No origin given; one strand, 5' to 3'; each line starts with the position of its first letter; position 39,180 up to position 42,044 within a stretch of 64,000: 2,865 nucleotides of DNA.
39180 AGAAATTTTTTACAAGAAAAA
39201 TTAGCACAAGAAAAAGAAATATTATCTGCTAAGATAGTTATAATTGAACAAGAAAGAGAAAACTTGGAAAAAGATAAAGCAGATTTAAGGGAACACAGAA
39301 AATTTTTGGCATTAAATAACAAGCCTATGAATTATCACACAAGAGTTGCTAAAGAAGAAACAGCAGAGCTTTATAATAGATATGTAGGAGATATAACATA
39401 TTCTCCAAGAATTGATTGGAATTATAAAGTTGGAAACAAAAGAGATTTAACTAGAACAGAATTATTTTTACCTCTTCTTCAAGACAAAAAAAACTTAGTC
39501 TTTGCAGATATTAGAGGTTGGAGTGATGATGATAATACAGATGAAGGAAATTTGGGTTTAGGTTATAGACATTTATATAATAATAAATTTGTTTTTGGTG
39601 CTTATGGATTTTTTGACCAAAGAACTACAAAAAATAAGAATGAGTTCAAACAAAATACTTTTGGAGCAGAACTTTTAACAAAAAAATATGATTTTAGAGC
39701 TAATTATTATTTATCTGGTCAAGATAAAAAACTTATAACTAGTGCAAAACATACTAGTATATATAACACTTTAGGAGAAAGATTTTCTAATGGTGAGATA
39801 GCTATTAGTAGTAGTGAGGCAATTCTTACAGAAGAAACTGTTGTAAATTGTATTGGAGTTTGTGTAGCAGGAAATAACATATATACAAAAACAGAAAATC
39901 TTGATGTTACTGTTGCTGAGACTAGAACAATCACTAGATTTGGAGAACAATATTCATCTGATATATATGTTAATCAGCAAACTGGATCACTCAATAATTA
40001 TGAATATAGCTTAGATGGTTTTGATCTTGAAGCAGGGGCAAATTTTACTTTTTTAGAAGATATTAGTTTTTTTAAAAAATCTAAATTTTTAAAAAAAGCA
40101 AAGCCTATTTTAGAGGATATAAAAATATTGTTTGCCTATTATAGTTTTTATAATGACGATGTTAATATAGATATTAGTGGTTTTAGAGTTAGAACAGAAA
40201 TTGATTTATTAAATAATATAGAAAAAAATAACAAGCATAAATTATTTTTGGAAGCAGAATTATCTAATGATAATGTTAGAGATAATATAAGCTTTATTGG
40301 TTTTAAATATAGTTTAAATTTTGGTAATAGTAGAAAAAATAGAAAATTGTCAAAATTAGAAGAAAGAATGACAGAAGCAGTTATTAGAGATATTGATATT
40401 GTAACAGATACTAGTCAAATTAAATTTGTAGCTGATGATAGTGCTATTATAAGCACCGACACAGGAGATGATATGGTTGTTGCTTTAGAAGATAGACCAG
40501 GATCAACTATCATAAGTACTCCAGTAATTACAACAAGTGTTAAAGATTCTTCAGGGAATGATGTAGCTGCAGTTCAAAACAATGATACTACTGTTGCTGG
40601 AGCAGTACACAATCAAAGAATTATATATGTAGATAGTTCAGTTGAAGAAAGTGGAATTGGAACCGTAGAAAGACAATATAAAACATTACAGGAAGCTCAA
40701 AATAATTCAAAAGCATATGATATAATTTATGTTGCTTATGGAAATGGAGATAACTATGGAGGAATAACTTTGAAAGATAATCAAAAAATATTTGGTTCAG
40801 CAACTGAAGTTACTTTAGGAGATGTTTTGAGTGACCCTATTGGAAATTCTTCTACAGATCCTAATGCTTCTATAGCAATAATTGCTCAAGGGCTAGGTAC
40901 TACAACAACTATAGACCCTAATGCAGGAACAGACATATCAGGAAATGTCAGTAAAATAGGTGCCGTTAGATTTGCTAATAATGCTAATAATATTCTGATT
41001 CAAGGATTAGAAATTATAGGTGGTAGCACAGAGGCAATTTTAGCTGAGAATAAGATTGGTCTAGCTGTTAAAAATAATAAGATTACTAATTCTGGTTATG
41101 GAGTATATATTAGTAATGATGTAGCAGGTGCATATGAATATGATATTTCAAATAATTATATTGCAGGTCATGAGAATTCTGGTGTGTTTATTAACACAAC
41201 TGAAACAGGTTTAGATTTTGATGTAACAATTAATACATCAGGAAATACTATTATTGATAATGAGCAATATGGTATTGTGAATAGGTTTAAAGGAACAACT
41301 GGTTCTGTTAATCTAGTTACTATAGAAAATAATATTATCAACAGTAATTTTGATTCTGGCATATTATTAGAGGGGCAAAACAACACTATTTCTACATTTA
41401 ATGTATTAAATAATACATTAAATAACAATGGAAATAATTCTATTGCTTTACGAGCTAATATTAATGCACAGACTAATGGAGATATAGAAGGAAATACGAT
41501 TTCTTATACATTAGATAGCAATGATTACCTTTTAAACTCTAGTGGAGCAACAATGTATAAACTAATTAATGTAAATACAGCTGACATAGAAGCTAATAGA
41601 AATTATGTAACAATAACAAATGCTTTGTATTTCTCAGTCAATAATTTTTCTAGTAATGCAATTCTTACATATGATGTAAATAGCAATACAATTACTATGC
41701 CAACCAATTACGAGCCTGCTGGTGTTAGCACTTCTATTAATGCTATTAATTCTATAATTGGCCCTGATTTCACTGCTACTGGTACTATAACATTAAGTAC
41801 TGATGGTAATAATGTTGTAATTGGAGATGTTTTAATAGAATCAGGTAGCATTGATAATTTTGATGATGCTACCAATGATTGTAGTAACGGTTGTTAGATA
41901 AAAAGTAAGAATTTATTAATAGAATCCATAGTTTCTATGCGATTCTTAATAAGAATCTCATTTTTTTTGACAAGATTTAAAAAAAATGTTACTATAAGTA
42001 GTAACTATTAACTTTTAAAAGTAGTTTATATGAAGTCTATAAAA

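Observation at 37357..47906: Tandem giant inverse-autotransporter-like proteins with a beta-helix passenger and a 600-1100-aa poly-lysine N-terminal region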

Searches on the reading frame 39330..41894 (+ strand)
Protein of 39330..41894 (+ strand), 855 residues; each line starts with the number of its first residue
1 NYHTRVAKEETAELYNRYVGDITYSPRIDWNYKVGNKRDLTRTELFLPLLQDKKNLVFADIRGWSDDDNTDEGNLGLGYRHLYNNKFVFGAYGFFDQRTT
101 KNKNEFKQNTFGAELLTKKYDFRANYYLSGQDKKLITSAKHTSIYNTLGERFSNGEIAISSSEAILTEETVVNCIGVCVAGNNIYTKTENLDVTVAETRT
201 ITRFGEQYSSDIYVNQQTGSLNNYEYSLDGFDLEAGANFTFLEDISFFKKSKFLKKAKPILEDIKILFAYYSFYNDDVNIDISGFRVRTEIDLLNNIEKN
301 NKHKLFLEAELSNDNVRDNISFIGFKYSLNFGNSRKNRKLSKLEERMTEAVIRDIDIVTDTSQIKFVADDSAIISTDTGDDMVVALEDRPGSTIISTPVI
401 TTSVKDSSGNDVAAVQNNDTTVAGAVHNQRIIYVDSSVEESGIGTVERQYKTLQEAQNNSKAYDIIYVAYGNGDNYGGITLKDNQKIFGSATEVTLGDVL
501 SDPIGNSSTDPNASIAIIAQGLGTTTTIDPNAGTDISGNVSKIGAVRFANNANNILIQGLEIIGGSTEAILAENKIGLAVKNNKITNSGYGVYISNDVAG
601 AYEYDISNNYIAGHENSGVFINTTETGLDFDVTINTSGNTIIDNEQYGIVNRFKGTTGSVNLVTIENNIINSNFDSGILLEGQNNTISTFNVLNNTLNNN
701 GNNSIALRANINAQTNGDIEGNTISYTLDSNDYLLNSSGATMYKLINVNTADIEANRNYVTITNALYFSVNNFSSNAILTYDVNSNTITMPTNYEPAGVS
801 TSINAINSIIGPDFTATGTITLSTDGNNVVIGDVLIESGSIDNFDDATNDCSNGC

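Call 10: find_homologous_proteins(query=window:39330-41894:+, max_evalue=0.001)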
Query window:39330-41894:+ (855 aa): 17 proteins with E <= 0.001 among 8000 candidates.
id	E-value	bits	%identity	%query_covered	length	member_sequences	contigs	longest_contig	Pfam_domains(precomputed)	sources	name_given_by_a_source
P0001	0.0e+0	1850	100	100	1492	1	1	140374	PF13229.13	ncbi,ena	-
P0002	1.5e-89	320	41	63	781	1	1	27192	-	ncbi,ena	-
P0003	5.9e-61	225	33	67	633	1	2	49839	PF11924.15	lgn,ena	-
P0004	1.2e-57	214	34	43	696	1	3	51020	PF11924.15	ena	-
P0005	1.9e-56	210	51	14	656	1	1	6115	PF11924.15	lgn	-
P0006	4.5e-52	196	28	90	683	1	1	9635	PF13229.13,PF11924.15,PF05048.20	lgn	-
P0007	7.0e-29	119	55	12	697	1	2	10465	PF22842.4,PF11924.15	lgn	-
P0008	1.0e-26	112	28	62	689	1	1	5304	PF11924.15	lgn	-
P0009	1.2e-23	102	43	12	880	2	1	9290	PF13229.13,PF11924.15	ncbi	-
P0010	4.0e-21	93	42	12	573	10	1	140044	PF11924.15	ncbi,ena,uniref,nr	ncbi:inverse autotransporter beta domain-containing protein [Sneathiella sp.]|uniref:inverse autotra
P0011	3.3e-20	90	44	14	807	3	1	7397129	PF13229.13,PF05048.20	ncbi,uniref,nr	ncbi:right-handed parallel beta-helix repeat-containing protein [Gimesia aquarii]|uniref:Right hande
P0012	4.5e-19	86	39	14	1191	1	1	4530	PF17874.8,PF00515.35,PF13424.13,PF24885.2,PF11924.15,PF01637.25,PF13181.13,PF07719.24,PF13374.13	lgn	-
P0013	4.3e-14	70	26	54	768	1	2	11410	PF11924.15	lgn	-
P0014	5.4e-13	66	37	12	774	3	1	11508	PF13229.13,PF11924.15,PF05048.20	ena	-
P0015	7.5e-12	63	41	12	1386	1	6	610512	PF11924.15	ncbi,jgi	-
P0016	1.1e-7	49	41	11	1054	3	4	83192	PF11924.15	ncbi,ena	-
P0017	3.3e-7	47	32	16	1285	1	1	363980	PF11924.15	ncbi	-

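Call 13: find_encoding_contigs(protein=P0001, flank=10000, max_places=4)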
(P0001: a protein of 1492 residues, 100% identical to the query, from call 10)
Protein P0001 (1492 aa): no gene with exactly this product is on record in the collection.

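Call 14: find_encoding_contigs(protein=P0002, flank=10000, max_places=4)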
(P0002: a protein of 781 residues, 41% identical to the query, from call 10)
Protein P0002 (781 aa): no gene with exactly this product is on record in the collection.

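Call 16: find_related_loci(query=A1, collection=genome_contigs, flank=8000)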
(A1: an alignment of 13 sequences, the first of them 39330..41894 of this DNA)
Query A1 (855 aa) in genome_contigs; peptide patterns used: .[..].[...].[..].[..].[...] (x = any residue, [..] = any of these).
51 stretches matched a pattern; 43 encode a relative of the query (tblastn E <= 1e-3); 43 distinct loci.
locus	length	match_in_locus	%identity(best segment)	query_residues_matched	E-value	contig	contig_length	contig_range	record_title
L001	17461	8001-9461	27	23-642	2e-39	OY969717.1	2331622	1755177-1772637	MAG: uncultured Alphaproteobacteria bacterium isolate MFD03250.bin.1.16 genome assembly, chromosome: 1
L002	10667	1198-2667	24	27-642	3e-30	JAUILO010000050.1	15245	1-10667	MAG: Alphaproteobacteria bacterium isolate Co_bin.48 NODE_21619_length_15245_cov_0.977378, whole genome shotgun sequence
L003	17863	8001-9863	25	27-735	6e-29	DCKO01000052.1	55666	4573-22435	MAG TPA_asm: Micavibrio sp. UBA1672 UBA1672_contig_14674, whole genome shotgun sequence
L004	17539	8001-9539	25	27-648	7e-29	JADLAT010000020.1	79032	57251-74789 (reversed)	MAG: Alphaproteobacteria bacterium isolate SJ137 c_000001295459, whole genome shotgun sequence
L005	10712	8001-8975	25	27-473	2e-27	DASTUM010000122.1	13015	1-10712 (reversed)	MAG TPA_asm: Micavibrio sp. isolate SMAG_U2332 k141_472469, whole genome shotgun sequence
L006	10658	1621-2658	44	21-459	7e-27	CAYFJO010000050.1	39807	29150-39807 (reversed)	MAG TPA_asm: uncultured Pirellulaceae bacterium isolate ERP003628_co1_109 genome assembly, contig: NODE_262_length_39807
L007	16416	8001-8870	26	21-380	1e-26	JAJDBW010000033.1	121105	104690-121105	MAG: Nitrospirota bacterium isolate OFTM308 OFTM308_32, whole genome shotgun sequence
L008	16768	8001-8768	36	14-351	1e-25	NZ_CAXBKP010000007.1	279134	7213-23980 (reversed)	MAG: uncultured Gimesia sp. isolate ERR2762125_binner123_Refined_36 ERZ3421902.25, whole genome shotgun sequence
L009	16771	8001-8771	46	24-361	4e-27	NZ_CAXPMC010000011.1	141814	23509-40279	MAG: Ferrovibrio sp. isolate 02um_A1D0723_1.24 k127_339653, whole genome shotgun sequence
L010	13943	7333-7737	39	10-144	7e-25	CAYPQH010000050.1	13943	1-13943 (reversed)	MAG TPA_asm: uncultured Nitrospinaceae bacterium isolate SRP128015_co3_424 genome assembly, contig: NODE_4815_length_139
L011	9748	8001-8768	40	21-359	3e-23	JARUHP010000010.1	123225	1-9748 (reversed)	Deltaproteobacteria bacterium IMCC39146 NODE_10_length_123225_cov_57.302385, whole genome shotgun sequence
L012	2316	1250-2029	36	20-361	8e-24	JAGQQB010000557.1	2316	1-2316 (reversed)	MAG: Planctomycetaceae bacterium isolate HKST-UBA55 NODE_558_length_2316_cov_1.984815, whole genome shotgun sequence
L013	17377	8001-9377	25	31-621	3e-25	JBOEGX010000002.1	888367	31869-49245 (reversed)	MAG: Alphaproteobacteria bacterium isolate PBSAalp11 PBSA13b_contig_223, whole genome shotgun sequence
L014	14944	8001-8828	44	21-360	2e-22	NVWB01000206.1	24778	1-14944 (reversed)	MAG: Blastopirellula sp. isolate NORP48 Contig_source1382A_23949, whole genome shotgun sequence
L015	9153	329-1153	27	44-362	2e-19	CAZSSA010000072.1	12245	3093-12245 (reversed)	MAG TPA_asm: uncultured Verrucomicrobiota bacterium isolate SRP272421_co3_542 genome assembly, contig: NODE_15221_length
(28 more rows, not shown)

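Call 41: predict_structure(alignment_id=A1)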
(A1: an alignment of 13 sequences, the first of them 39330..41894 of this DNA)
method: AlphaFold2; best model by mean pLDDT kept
length: 855 residues; sequences in the alignment: 13
mean_pLDDT: 60.4   pTM: 0.42
mean pLDDT of the five models: 60.4, 54.2, 54.1, 52.0, 50.2
residues with pLDDT >= 90: 120; 70-90: 251; 50-70: 122; < 50: 362
segments of 3 or more residues with pLDDT < 50: 1-8, 12-19, 139-160, 164-191, 197-220, 296-299, 365-402, 412-428, 505-537, 624-660, 684-687, 710-715, 727-855
pLDDT, mean of each block of 10 residues (from residue 1): 41 48 83 88 91 90 82 92 92 92 89 93 93 69 34 39 47 42 40 49 41 38 79 89 75 73 87 85 91 63 84 84 90 64 87 73 49 29 30 37 52 35 39 85 76 90 83 84 84 60 42 35 35 44 84 77 83 78 82 70 74 75 41 23 24 28 69 73 53 67 60 49 48 34 35 32 28 32 36 36 30 32 35 36 36 36
secondary structure, 60 per line:
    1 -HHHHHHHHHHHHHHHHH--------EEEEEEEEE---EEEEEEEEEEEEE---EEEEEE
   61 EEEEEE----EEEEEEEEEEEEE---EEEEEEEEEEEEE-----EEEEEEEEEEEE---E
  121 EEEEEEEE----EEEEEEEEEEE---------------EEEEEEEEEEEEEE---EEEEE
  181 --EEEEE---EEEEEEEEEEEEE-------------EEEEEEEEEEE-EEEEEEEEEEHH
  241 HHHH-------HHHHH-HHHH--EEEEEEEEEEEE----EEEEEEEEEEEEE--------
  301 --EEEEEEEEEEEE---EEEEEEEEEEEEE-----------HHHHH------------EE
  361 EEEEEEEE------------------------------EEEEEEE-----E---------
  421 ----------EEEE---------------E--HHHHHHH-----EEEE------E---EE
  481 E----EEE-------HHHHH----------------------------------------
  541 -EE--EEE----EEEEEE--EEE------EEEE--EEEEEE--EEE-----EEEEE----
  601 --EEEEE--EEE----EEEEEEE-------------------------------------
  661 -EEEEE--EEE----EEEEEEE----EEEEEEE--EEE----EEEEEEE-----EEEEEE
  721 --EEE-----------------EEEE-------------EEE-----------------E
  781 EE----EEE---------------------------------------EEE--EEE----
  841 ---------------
elements in order (helices of 4 or more, strands of 3 or more residues): H2-18 E27-35 E39-51 E55-66 E71-83 E87-99 E105-116 E120-128 E133-143 E159-172 E176-180 E183-187 E191-203 E217-227 E229-238 H239-244 H252-256 H258-261 E264-275 E280-292 E303-314 E318-330 H342-346 E359-368 E399-405 E431-434 H453-459 E465-468 E479-481 E486-488 H496-500 E546-548 E553-558 E561-563 E570-573 E576-581 E584-586 E592-596 E603-607 E610-612 E617-623 E662-666 E669-671 E676-682 E687-693 E696-698 E703-709 E715-720 E723-725 E743-746 E760-762 E780-782 E787-789 E829-831 E834-836

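Call 44: fold_search(model_id=the predicted structure, library=pdb)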
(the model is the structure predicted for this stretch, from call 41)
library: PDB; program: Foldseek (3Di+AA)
matches with E <= 10: 726; with E <= 0.001: 80
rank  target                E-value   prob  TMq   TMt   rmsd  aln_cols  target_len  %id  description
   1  4e1s                  3.2e-10  1.00  0.22  0.75  10.0       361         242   12  X-ray crystal structure of the transmembrane beta-domain from intimin from EHEC strain O157:H7 (released 2012-06-13)
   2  5g26                  3.7e-10  1.00  0.22  0.75  10.0       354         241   12  Unveiling the Mechanism Behind the in-meso Crystallization of Membrane Proteins (released 2017-02-15)
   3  4e1t                  8.3e-10  1.00  0.23  0.73   9.2       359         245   14  X-ray crystal structure of the transmembrane beta-domain from invasin from Yersinia pseudotuberculosis (released 2012-06-13)
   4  4ctd_B                9.1e-07  1.00  0.16  0.47  16.7       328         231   10  X-ray structure of an engineered OmpG loop6-deletion (released 2014-08-13)
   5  4ctd_A                2.4e-06  1.00  0.16  0.46  17.0       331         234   10  X-ray structure of an engineered OmpG loop6-deletion (released 2014-08-13)
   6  2wvp                  2.6e-06  1.00  0.16  0.42  17.3       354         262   12  Synthetically modified OmpG (released 2010-07-14)
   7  2x9k                  5.4e-06  1.00  0.16  0.39  17.5       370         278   11  Structure of a E.coli porin (released 2011-01-26)
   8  9h80_M                8.3e-06  1.00  0.14  0.26  25.0       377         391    9  Structure of the outer membrane exopolysaccharide transporter PelBC (released 2025-06-11)
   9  2f1c                  1.0e-05  1.00  0.16  0.43  17.2       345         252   12  Crystal structure of the monomeric porin OmpG (released 2006-06-27)
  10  2iwv_A                1.6e-05  1.00  0.16  0.40  16.9       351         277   10  Structure of the monomeric outer membrane porin OmpG in the open and closed conformation (released 2006-08-14)
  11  7q5c                  2.0e-05  1.00  0.16  0.40  17.1       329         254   11  Crystal structure of OmpG in space group 96 (released 2022-11-16)
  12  4fso_A                2.5e-05  1.00  0.12  0.23  19.6       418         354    8  Crystal Structure of Pseudomonas aeruginosa OccK10 (OpdN) (released 2013-07-24)
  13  7prn                  4.7e-05  1.00  0.12  0.28  18.1       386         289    5  E1M, D97A, E99A MUTANT OF RH. BLASTICA PORIN (released 1998-08-12)
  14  5o68_B                5.4e-05  1.00  0.13  0.29  18.5       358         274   10  Crystal Structure of the Pseudomonas functional amyloid secretion protein FapF - R157A mutant (released 2017-08-23)
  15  9oqa                  5.7e-05  1.00  0.16  0.21  19.3       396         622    8  Cryo-EM structure of AaaA, a Pseudomonas Aeruginosa autotransporter (released 2025-08-13)
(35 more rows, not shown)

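Call 85: find_encoding_contigs(protein=P0004, flank=10000, max_places=3)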
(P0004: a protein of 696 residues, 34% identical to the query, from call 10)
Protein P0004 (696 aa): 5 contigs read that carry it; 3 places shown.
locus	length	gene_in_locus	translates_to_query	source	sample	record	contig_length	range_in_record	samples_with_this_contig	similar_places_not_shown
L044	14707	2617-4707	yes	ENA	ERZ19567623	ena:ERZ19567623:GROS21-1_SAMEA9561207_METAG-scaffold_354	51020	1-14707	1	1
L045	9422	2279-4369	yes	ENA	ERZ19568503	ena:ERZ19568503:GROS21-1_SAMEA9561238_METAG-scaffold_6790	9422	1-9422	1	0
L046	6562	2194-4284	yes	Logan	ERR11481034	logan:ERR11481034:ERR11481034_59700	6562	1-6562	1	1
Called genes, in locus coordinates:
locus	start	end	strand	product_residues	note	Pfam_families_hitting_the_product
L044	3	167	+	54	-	?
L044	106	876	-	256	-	-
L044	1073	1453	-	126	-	-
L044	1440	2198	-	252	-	PF04402:SIMPL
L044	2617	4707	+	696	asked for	PF11924:IAT_beta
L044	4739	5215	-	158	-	PF04120:Iron_permease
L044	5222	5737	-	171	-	-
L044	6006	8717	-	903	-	PF02518:HATPase_c, PF00072:Response_reg, PF01627:Hpt (weak)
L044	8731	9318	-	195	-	-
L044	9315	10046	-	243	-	PF01370:Epimerase, PF02719:Polysacc_synt_2 (faint), PF07993:NAD_binding_4, PF16363:GDP_Man_Dehyd, PF01073:3Beta_HSD (weak)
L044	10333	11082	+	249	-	PF00119:ATP-synt_A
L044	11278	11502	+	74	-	PF00137:ATP-synt_C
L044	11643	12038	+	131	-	-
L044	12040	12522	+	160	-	PF05405:Mt_ATP-synt_B (weak), PF00430:ATP-synt_B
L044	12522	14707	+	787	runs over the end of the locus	PF01588:tRNA_bind, PF03483:B3_4, PF03484:B5, PF17759:tRNA_synthFbeta, PF03147:FDX-ACB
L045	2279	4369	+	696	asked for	PF11924:IAT_beta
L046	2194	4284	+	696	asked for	PF11924:IAT_beta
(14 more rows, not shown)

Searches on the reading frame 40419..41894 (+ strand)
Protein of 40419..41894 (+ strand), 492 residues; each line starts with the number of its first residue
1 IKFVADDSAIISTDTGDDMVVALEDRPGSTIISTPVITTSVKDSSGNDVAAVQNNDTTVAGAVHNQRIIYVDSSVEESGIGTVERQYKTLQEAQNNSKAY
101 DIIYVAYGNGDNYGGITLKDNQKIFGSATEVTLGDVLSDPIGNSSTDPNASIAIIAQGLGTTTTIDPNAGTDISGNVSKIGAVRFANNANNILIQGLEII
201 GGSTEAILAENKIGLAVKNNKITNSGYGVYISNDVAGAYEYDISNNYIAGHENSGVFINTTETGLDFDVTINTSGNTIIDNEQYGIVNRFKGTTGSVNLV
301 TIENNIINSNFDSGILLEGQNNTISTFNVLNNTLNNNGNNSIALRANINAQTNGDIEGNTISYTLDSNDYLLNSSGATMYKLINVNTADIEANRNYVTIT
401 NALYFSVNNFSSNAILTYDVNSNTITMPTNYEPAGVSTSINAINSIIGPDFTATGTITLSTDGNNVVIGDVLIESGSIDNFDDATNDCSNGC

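Call 6: search_protein_families(library=pfam, proteins=[window:40419-41894:+], max_evalue=10)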
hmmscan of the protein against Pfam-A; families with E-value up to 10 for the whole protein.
window:40419-41894:+ (492 aa): 3 families
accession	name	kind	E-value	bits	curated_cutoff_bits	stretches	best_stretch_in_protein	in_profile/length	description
PF13229.12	Beta_helix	-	8e-07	29.3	25.9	1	186-360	5-157/158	Right handed beta helix region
PF14186.12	Aida_C2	-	0.018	15.1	25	1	30-73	27-67/146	Axin interactor dorsalisation-associated protein, C-terminal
PF16093.10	PAC4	-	0.049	14.1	31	1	15-50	24-60/77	Proteasome assembly chaperone 4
